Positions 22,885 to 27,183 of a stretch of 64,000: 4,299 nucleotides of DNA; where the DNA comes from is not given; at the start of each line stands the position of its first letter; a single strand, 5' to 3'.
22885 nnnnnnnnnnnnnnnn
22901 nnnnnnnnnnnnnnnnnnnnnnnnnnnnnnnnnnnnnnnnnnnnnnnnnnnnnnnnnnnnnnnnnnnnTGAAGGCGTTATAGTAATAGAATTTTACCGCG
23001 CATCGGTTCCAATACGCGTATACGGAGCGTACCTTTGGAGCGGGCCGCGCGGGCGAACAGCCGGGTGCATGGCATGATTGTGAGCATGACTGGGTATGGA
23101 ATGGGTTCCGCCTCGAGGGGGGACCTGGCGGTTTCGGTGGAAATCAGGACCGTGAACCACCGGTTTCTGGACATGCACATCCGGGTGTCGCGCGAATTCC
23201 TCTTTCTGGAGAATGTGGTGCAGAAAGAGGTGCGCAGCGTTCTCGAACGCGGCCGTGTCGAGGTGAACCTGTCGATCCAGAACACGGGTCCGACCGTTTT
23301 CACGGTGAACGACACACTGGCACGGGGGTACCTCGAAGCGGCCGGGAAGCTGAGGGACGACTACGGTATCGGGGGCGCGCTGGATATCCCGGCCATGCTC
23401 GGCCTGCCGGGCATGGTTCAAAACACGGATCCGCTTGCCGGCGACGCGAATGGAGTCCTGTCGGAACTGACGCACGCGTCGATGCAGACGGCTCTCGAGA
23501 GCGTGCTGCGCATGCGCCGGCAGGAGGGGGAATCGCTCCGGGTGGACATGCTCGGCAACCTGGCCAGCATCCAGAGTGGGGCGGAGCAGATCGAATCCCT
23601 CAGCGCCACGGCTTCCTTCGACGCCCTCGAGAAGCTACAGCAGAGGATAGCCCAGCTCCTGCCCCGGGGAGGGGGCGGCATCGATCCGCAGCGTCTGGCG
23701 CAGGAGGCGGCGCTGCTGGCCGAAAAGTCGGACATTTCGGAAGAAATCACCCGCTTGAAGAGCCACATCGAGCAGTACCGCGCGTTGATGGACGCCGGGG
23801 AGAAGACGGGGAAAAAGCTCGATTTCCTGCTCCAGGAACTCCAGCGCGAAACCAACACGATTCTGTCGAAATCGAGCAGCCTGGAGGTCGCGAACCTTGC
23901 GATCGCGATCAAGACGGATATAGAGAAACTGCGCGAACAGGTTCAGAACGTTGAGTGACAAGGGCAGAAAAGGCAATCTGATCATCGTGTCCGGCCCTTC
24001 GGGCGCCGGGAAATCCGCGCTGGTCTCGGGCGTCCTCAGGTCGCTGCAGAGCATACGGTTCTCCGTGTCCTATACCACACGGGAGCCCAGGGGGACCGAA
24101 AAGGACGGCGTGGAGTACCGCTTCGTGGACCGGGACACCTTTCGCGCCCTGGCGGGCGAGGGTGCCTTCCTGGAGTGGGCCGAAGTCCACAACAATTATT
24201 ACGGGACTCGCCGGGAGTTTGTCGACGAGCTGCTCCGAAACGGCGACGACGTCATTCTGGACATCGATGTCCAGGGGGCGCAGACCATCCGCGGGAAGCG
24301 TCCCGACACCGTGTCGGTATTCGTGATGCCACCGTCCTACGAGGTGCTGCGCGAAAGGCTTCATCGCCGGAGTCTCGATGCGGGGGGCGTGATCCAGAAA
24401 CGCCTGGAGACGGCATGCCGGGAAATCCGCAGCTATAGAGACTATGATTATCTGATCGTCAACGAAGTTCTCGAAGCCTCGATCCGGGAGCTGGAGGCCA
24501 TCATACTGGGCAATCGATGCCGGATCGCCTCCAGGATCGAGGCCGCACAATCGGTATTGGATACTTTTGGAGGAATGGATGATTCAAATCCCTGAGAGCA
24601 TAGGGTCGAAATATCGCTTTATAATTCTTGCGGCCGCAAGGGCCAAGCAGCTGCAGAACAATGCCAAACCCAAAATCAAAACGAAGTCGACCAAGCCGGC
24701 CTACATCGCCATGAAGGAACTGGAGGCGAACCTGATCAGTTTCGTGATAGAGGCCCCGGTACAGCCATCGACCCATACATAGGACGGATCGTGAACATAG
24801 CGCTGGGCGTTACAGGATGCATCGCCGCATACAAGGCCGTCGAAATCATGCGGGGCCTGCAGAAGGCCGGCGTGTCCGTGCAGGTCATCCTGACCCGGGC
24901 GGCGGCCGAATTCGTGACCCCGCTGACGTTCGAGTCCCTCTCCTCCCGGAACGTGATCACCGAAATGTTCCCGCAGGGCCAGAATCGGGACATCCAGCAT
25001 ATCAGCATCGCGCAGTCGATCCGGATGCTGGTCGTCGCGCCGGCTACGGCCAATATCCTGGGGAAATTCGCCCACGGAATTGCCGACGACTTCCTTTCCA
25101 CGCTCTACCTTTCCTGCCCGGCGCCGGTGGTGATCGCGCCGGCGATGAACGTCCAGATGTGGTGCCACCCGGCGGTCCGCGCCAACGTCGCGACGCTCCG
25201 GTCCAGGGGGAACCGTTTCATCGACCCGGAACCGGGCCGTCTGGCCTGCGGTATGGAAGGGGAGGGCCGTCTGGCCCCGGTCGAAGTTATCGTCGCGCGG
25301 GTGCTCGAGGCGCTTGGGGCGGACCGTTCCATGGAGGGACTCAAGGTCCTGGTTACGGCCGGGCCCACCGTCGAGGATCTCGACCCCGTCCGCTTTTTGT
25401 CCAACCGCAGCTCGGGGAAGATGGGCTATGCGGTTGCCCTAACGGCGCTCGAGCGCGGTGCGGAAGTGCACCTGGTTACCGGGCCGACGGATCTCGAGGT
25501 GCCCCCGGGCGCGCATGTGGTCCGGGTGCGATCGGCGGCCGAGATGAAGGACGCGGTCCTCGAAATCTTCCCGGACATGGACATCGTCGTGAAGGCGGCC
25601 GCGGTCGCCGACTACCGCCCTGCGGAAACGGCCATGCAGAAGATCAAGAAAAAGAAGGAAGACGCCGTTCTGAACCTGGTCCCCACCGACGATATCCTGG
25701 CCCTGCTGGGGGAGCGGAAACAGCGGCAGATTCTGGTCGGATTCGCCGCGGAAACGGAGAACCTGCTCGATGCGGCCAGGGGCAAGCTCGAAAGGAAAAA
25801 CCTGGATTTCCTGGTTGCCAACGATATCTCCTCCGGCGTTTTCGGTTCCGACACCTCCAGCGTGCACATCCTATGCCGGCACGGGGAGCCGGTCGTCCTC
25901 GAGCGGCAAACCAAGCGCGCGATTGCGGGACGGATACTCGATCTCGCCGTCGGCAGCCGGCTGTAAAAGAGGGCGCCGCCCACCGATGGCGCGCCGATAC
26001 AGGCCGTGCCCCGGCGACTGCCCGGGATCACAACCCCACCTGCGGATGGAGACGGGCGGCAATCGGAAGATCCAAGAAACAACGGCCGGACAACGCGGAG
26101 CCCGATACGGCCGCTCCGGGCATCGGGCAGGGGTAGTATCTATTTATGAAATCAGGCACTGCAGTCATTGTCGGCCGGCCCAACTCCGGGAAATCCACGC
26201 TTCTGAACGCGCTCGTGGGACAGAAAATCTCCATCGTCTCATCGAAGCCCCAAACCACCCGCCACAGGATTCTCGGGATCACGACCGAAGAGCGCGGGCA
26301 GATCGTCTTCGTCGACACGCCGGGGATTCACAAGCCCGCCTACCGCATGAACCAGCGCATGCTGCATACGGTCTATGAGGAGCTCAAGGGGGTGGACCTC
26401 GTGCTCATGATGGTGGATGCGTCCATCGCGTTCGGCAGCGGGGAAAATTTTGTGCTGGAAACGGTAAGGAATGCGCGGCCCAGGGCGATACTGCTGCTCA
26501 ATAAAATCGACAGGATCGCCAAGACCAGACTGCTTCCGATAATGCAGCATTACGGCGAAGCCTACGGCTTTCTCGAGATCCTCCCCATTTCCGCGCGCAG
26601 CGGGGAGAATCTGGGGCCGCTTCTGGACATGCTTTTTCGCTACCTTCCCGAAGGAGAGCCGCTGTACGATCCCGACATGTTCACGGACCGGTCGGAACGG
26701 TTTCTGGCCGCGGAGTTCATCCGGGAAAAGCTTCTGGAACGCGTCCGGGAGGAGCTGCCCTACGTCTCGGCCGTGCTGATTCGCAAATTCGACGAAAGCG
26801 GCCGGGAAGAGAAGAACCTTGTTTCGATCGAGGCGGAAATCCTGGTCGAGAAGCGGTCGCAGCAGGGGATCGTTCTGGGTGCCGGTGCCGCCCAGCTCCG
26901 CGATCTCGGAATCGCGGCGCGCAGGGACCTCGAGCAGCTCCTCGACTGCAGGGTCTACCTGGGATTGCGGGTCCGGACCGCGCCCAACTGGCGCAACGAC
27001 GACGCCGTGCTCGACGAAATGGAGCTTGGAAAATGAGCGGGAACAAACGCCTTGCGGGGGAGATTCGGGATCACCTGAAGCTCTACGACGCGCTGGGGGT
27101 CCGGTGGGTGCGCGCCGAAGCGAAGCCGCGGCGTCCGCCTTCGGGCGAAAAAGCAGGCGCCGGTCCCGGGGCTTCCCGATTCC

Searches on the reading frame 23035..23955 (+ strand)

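Call 48: search_protein_families(library=pfam, proteins=[window:23035-23955:+], max_evalue=0.00001)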
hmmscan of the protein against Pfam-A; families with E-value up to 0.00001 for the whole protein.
window:23035-23955:+ (307 aa): 2 families
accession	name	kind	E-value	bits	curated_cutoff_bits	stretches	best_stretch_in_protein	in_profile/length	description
PF08340.16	YicC-like_C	-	2.2e-41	141.2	27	1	190-307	5-120/120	Endoribonuclease YicC-like, C-terminal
PF03755.18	YicC-like_N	-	1.5e-36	126.6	25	1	15-169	1-155/156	Endoribonuclease YicC-like, N-terminal region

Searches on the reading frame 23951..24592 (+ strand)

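Call 48: search_protein_families(library=pfam, proteins=[window:23951-24592:+], max_evalue=0.00001)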
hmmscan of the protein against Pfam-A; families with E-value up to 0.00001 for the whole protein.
window:23951-24592:+ (214 aa): 2 families
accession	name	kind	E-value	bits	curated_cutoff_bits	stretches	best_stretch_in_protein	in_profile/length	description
PF00625.27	Guanylate_kin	-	4.6e-44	150.7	25.2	1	8-185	2-179/182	Guanylate kinase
PF13671.12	AAA_33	-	1.2e-06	29.4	27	0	10-143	1-121/143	AAA domain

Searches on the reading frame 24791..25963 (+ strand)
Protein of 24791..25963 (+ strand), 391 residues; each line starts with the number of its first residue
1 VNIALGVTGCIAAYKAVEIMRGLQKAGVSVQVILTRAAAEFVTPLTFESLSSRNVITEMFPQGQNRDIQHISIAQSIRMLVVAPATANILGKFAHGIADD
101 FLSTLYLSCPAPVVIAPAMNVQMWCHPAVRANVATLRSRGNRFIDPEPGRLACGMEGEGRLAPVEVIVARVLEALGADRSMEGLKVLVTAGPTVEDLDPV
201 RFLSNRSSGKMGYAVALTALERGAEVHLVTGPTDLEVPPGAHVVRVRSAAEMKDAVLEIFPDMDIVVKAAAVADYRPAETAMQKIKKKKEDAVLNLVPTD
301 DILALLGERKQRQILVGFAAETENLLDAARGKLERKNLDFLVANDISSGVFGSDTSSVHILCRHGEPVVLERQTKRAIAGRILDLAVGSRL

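Call 48: search_protein_families(library=pfam, proteins=[window:24791-25963:+], max_evalue=0.00001)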
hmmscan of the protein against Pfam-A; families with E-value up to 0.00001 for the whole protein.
window:24791-25963:+ (391 aa): 2 families
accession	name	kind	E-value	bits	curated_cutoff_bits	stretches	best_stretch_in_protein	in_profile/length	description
PF04127.22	DFP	-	1.1e-71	240.9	22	1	181-361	1-186/186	DNA/pantothenate metabolism flavoprotein C-terminal domain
PF02441.25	Flavoprotein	-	1e-33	116.6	22.7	1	1-175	1-162/162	Flavoprotein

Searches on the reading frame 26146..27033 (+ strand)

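Call 48: search_protein_families(library=pfam, proteins=[window:26146-27033:+], max_evalue=0.00001)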
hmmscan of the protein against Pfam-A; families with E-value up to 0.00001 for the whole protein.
window:26146-27033:+ (296 aa): 7 families
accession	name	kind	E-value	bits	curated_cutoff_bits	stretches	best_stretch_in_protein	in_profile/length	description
PF01926.29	MMR_HSR1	-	1e-24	87.2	21.9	1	6-120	2-113/113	50S ribosome-binding GTPase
PF00350.29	Dynamin_N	-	7.8e-13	49.2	27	1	7-44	2-39/168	Dynamin family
PF00009.33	GTP_EFTU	-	7.4e-12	45.7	26.5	1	7-168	7-187/188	Elongation factor Tu GTP binding domain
PF02421.24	FeoB_N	-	2e-11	44.1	27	1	6-160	3-153/156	Ferrous iron transport protein B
PF07650.23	KH_2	-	4.1e-10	39.8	22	1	204-282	2-77/78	KH domain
PF04548.22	AIG1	-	1.1e-07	31.8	27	1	6-109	3-109/212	AIG1 family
PF03193.22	RsgA_GTPase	-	1.7e-07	31.7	30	0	2-64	105-171/174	RsgA GTPase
